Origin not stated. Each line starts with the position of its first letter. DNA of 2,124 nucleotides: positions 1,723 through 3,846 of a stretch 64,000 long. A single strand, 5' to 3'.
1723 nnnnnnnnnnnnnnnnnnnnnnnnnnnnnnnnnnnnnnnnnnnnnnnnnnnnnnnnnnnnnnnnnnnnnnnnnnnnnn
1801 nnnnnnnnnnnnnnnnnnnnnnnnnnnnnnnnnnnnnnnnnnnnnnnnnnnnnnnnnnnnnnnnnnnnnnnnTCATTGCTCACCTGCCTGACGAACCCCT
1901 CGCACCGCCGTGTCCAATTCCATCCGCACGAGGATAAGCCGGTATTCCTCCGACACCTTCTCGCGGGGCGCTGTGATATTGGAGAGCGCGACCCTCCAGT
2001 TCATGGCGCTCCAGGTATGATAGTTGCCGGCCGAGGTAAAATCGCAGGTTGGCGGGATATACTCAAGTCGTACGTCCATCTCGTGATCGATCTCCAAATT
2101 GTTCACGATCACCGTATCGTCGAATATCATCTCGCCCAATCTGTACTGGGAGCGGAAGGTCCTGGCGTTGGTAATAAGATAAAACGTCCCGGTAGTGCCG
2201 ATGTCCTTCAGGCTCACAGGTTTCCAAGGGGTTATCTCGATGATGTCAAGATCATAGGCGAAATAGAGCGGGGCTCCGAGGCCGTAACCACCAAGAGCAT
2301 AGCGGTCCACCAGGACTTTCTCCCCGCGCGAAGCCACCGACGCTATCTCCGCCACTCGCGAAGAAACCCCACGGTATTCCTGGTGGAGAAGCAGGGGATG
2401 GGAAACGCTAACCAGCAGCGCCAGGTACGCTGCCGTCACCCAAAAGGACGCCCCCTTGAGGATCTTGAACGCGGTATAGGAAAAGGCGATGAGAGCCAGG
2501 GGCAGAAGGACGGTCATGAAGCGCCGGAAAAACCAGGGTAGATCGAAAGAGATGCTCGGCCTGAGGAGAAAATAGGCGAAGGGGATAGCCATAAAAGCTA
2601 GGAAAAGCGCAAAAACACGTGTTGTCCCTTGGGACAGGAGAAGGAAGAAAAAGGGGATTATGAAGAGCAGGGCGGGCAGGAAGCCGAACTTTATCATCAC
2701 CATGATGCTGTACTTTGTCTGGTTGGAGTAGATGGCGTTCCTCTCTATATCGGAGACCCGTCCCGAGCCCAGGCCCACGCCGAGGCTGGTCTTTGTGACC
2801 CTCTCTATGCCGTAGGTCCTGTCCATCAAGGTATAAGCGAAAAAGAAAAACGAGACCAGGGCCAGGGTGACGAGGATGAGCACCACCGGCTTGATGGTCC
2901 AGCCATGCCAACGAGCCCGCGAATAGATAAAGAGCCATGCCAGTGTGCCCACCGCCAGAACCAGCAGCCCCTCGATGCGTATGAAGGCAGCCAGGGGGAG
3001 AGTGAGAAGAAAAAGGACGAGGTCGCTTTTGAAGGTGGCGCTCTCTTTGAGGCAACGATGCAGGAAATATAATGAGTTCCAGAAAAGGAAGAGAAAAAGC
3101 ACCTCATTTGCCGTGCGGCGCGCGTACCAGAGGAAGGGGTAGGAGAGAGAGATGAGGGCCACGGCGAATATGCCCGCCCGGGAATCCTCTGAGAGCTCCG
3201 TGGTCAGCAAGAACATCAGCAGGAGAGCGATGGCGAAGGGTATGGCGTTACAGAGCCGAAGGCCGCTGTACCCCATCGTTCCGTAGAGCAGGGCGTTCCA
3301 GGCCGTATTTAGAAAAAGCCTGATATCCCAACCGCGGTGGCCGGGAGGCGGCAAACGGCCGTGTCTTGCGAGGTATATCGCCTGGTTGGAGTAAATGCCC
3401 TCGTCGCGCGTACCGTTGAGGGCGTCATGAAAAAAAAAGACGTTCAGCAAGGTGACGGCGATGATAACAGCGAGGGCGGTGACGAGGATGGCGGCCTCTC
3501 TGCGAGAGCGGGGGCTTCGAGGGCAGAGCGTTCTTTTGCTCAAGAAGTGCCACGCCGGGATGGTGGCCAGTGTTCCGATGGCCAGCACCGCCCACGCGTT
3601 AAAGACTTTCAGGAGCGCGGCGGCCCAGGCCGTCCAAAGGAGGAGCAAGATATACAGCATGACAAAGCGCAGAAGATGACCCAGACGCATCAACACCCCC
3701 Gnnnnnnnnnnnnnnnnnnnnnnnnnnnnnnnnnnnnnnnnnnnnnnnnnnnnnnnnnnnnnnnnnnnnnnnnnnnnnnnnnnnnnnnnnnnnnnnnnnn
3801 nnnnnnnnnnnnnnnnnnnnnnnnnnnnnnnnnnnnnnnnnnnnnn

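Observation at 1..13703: Cell-surface glycosylation locus with a predicted GDP-D-rhamnose branch and a three-component (GtrB-like GT2 + GT-C) transfer system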

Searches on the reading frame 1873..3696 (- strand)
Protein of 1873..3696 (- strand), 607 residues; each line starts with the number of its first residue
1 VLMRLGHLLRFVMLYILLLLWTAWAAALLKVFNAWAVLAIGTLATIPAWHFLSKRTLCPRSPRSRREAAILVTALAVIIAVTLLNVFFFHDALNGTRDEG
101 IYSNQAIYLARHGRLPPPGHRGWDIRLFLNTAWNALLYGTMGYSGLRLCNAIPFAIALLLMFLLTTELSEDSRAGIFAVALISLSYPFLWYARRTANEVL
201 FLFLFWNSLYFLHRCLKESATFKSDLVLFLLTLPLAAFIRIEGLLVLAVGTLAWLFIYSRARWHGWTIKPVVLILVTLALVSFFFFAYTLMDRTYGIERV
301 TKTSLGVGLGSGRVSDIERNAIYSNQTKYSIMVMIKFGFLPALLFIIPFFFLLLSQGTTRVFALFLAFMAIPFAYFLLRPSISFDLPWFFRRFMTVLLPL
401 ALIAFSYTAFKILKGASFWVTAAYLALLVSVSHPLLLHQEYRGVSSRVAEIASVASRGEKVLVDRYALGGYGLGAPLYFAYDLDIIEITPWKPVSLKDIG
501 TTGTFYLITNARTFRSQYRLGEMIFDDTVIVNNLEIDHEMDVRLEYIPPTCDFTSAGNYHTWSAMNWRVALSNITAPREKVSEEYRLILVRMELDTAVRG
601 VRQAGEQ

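Call 3: search_protein_families(library=pfam, proteins=[window:1873-3696:-], max_evalue=0.01)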
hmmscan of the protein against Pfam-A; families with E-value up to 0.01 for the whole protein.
window:1873-3696:- (607 aa): 0 families

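Call 5: search_protein_families(library=ncbifam, proteins=[window:1873-3696:-], max_evalue=0.01)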
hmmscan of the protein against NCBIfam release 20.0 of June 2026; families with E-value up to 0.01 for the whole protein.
window:1873-3696:- (607 aa): 1 family
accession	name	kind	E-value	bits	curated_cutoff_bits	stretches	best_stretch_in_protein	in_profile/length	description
NF047440.1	LA3751_2_3_fam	subfamily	3.8e-09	35.9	200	1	129-454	84-402/460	LA_3751/LA_3752 family putative glycosyltransferase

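Call 17: find_encoding_contigs(protein=window:1873-3696:-, flank=10000, max_places=6)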
Protein window:1873-3696:- (607 aa): no gene with exactly this product is on record in the collection.

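Call 19: find_homologous_proteins(query=window:1873-3696:-, max_evalue=0.001)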
Query window:1873-3696:- (607 aa): 12 proteins with E <= 0.001 among 8000 candidates.
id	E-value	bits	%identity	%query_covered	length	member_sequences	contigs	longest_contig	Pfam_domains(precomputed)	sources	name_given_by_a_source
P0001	0.0e+0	1181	88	100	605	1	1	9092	-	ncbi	-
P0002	0.0e+0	1027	100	77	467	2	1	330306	-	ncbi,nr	ncbi:MAG: hypothetical protein H5T74_01045 [Actinobacteria bacterium]|nr:hypothetical protein [Actin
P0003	6.8e-176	605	45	100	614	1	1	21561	-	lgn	-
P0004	6.4e-168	579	44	99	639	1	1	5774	-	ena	-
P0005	9.3e-162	558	45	100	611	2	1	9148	-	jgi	-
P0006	9.4e-161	555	46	97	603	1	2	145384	-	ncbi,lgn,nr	ncbi:MAG: hypothetical protein HPY75_00455 [Actinobacteria bacterium]|nr:hypothetical protein [Actin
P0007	3.5e-160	553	43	95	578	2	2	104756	-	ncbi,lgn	ncbi:hypothetical protein [Candidatus Solincola sp.]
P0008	4.0e-154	533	43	98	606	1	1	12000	-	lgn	-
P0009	9.0e-140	486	41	97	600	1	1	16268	-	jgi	jgi:hypothetical protein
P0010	5.5e-129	450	41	96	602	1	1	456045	-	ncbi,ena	-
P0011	2.0e-9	55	27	25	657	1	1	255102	-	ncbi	ncbi:MAG: hypothetical protein ABIE68_03890 [bacterium]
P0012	6.1e-4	37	25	67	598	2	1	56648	-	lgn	-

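Call 22: find_encoding_contigs(protein=P0002, flank=10000, max_places=3)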
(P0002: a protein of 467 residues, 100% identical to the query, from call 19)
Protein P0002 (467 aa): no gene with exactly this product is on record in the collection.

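Call 23: find_encoding_contigs(protein=P0006, flank=10000, max_places=3)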
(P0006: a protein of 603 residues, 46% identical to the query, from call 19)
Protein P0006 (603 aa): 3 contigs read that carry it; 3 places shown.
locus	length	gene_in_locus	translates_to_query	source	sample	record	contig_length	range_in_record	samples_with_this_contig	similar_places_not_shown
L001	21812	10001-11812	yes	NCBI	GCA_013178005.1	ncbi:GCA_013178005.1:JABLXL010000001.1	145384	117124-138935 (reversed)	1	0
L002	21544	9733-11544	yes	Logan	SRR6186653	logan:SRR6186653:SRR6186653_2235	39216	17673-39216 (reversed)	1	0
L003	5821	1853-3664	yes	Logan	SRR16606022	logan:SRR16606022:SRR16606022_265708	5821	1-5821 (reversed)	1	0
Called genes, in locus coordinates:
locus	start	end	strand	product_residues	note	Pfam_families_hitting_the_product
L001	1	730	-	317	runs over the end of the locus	PF01370:Epimerase, PF02719:Polysacc_synt_2, PF04321:RmlD_sub_bind, PF16363:GDP_Man_Dehyd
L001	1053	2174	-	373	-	PF00483:NTP_transferase, PF12804:NTP_transf_3 (weak), PF24894:Hexapep_GlmU (weak), PF25084:LbH_EIF2B, PF00132:Hexapep, PF25087:GMPPB_C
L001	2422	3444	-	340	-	PF01073:3Beta_HSD, PF01370:Epimerase, PF02719:Polysacc_synt_2 (faint), PF04321:RmlD_sub_bind, PF16363:GDP_Man_Dehyd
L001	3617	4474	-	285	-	PF00535:Glycos_transf_2, PF10111:Glyco_tranf_2_2 (weak)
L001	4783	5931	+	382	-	PF13439:Glyco_transf_4, PF13579:Glyco_trans_4_4 (weak), PF00534:Glycos_transf_1, PF13692:Glyco_trans_1_4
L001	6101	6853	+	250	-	PF05050:Methyltransf_21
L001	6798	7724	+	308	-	PF00535:Glycos_transf_2, PF13641:Glyco_tranf_2_3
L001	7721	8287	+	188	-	PF13489:Methyltransf_23, PF13847:Methyltransf_31, PF08241:Methyltransf_11, PF08242:Methyltransf_12, PF13649:Methyltransf_25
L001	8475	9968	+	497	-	-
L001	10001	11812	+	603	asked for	-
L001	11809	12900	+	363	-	PF13439:Glyco_transf_4, PF13579:Glyco_trans_4_4 (weak), PF00534:Glycos_transf_1, PF13692:Glyco_trans_1_4, PF13524:Glyco_trans_1_2 (weak)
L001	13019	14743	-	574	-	PF01609:DDE_Tnp_1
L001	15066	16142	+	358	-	PF13439:Glyco_transf_4 (weak), PF20706:GT4-conflict, PF00534:Glycos_transf_1, PF13692:Glyco_trans_1_4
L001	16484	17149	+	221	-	PF17836:PglD_N, PF00132:Hexapep (faint), PF14602:Hexapep_2 (weak)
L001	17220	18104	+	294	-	PF01061:ABC2_membrane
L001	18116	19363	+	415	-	PF00005:ABC_tran, PF13304:AAA_21 (faint)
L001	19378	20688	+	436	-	PF13439:Glyco_transf_4, PF00534:Glycos_transf_1, PF13692:Glyco_trans_1_4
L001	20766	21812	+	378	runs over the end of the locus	PF01041:DegT_DnrJ_EryC1, PF00155:Aminotran_1_2 (weak), PF01212:Beta_elim_lyase (faint)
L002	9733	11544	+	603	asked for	-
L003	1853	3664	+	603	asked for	-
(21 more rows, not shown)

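Call 24: find_encoding_contigs(protein=P0010, flank=10000, max_places=3)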
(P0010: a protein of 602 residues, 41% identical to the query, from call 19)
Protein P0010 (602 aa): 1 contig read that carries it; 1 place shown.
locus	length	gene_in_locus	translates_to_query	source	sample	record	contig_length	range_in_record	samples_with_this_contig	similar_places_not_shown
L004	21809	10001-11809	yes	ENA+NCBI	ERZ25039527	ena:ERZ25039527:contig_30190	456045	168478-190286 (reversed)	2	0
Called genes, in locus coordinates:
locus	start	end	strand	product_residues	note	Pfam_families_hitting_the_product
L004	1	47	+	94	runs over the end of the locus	-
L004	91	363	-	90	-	-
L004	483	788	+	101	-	-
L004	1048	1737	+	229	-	-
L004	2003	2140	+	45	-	-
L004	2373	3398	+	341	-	-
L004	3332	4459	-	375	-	PF13439:Glyco_transf_4, PF20706:GT4-conflict, PF00534:Glycos_transf_1, PF13692:Glyco_trans_1_4, PF13524:Glyco_trans_1_2 (weak)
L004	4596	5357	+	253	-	PF13472:Lipase_GDSL_2 (weak)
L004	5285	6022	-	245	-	-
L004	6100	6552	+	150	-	PF00534:Glycos_transf_1, PF13692:Glyco_trans_1_4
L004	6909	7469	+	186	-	-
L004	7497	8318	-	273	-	PF13489:Methyltransf_23, PF08241:Methyltransf_11, PF13649:Methyltransf_25, PF13847:Methyltransf_31, PF08242:Methyltransf_12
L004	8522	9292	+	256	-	-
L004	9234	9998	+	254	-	-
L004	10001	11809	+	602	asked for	-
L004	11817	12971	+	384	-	PF13579:Glyco_trans_4_4 (weak), PF13439:Glyco_transf_4, PF20706:GT4-conflict (weak), PF13692:Glyco_trans_1_4, PF00534:Glycos_transf_1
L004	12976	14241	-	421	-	PF15892:BNR_4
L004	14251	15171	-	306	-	PF00535:Glycos_transf_2, PF10111:Glyco_tranf_2_2, PF13641:Glyco_tranf_2_3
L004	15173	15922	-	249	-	PF03269:DUF268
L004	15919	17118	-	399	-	PF13439:Glyco_transf_4, PF13579:Glyco_trans_4_4, PF13524:Glyco_trans_1_2 (faint), PF20706:GT4-conflict (weak), PF00534:Glycos_transf_1, PF13692:Glyco_trans_1_4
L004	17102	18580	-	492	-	PF01943:Polysacc_synt, PF13440:Polysacc_synt_3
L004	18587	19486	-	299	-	-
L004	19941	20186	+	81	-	-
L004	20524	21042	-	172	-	PF08241:Methyltransf_11, PF08242:Methyltransf_12 (weak), PF13489:Methyltransf_23 (weak), PF13649:Methyltransf_25, PF01209:Ubie_methyltran, PF13847:Methyltransf_31 (weak)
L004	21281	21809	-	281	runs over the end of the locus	-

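Call 31: predict_structure(alignment_id=A1)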
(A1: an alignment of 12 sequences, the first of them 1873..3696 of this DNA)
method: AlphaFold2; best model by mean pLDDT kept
length: 607 residues; sequences in the alignment: 12
mean_pLDDT: 83.7   pTM: 0.86
mean pLDDT of the five models: 83.7, 82.2, 79.7, 79.1, 78.7
residues with pLDDT >= 90: 288; 70-90: 225; 50-70: 56; < 50: 38
segments of 3 or more residues with pLDDT < 50: 1-3, 57-62, 303-318, 600-607
pLDDT, mean of each block of 10 residues (from residue 1): 70 96 94 96 93 58 72 93 90 70 90 74 69 95 90 95 94 95 92 88 96 87 91 94 93 94 80 95 93 71 42 44 75 88 94 90 95 79 62 89 96 90 95 87 88 83 83 85 88 86 90 91 89 92 80 52 68 77 90 79 36
secondary structure, 60 per line:
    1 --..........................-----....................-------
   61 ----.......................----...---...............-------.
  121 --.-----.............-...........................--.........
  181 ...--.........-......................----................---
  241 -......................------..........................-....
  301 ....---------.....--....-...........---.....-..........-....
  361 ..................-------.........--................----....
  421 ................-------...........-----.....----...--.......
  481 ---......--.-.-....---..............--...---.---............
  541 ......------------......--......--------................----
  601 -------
elements in order: H3-28 H34-53 H65-87 H98-112 H129-141 H143-169 H172-183 H186-194 H196-217 H222-237 H242-263 H270-295 H297-304 H314-318 H321-324 H326-336 H340-344 H346-355 H357-378 H386-394 H397-412 H417-436 H444-454 E460-464 H474-480 E484-489 H496-499 E503-510 H511-516 E529-546 H559-564 H567-572 E581-596

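Call 34: fold_search(model_id=the predicted structure, library=pdb)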
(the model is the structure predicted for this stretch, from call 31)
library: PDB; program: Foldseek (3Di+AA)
matches with E <= 10: 267; with E <= 0.001: 9
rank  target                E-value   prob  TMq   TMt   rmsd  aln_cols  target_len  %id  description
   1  9s6t_A                3.2e-06  1.00  0.45  0.54  10.1       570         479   13  Ternary cryo-EM structure of chicken ALG12 with Dol25-PP-GlcNAc2Man7, Dol25-P-Man, and Fab (released 2026-03-18)
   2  6gxc_A                1.3e-05  1.00  0.45  0.39  10.8       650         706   11  Bacterial oligosaccharyltransferase PglB in complex with an inhibitory peptide and a reactive lipid-linked oligosaccha (released 2018-11-14)
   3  9s6s_A                2.1e-05  1.00  0.46  0.50   9.5       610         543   11  Ternary cryo-EM structure of human ALG9 with Dol25-PP-GlcNAc2Man6, Dol25-P-Man and Fab (released 2026-03-18)
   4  5ezm                  3.1e-05  1.00  0.43  0.48  10.0       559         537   13  Crystal Structure of ArnT from Cupriavidus metallidurans in the apo state (released 2016-02-17)
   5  3rce_A                3.5e-05  1.00  0.39  0.36  12.5       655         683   12  Bacterial oligosaccharyltransferase PglB (released 2011-06-15)
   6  5f15                  5.3e-05  1.00  0.47  0.52   9.2       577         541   12  Crystal Structure of ArnT from Cupriavidus metallidurans bound to Undecaprenyl phosphate (released 2016-02-17)
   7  9s6u_A                6.8e-05  1.00  0.47  0.51   9.4       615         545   10  Ternary cryo-EM structure of human ALG9 with Dol25-PP-GlcNAc2Man8, Dol25-P-Man and Fab (released 2026-03-18)
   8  5ogl_A                7.4e-05  1.00  0.45  0.39  11.3       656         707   11  Structure of bacterial oligosaccharyltransferase PglB in complex with an acceptor peptide and an lipid-linked oligosac (released 2017-10-25)
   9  8pn9_A                1.2e-04  1.00  0.42  0.40  11.1       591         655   11  Structure of human oligosaccharyltransferase OST-A complex bound to NGI-1 (released 2024-05-08)
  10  8if8_C                1.0e-03  1.00  0.33  0.33  14.9       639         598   12  Arabinosyltransferase AftA (released 2023-05-31)
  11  7bvf_B                1.6e-03  1.00  0.38  0.24   8.6       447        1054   14  Cryo-EM structure of Mycobacterium tuberculosis arabinosyltransferase EmbA-EmbB-AcpM2 in complex with ethambutol (released 2020-04-29)
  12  7zlh_A                2.0e-03  1.00  0.39  0.37  11.2       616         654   10  Cryo-EM structure of C-mannosyltransferase CeDPY19, in apo state, bound to CMT2-Fab and anti-Fab nanobody (released 2023-01-11)
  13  7zlg_A                3.9e-03  1.00  0.39  0.37  11.4       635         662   10  Cryo-EM structure of C-mannosyltransferase CeDPY19, in complex with acceptor peptide and bound to CMT2-Fab and anti-Fa (released 2023-01-11)
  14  6w98_A                4.8e-03  1.00  0.36  0.20   9.2       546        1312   14  Single-Particle Cryo-EM Structure of Arabinofuranosyltransferase AftD from Mycobacteria (released 2020-05-13)
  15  7zli_A                1.9e-02  1.00  0.43  0.40  10.5       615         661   10  Cryo-EM structure of C-mannosyltransferase CeDPY19, in complex with Dol25-P-Man and bound to CMT2-Fab and anti-Fab nan (released 2023-01-11)
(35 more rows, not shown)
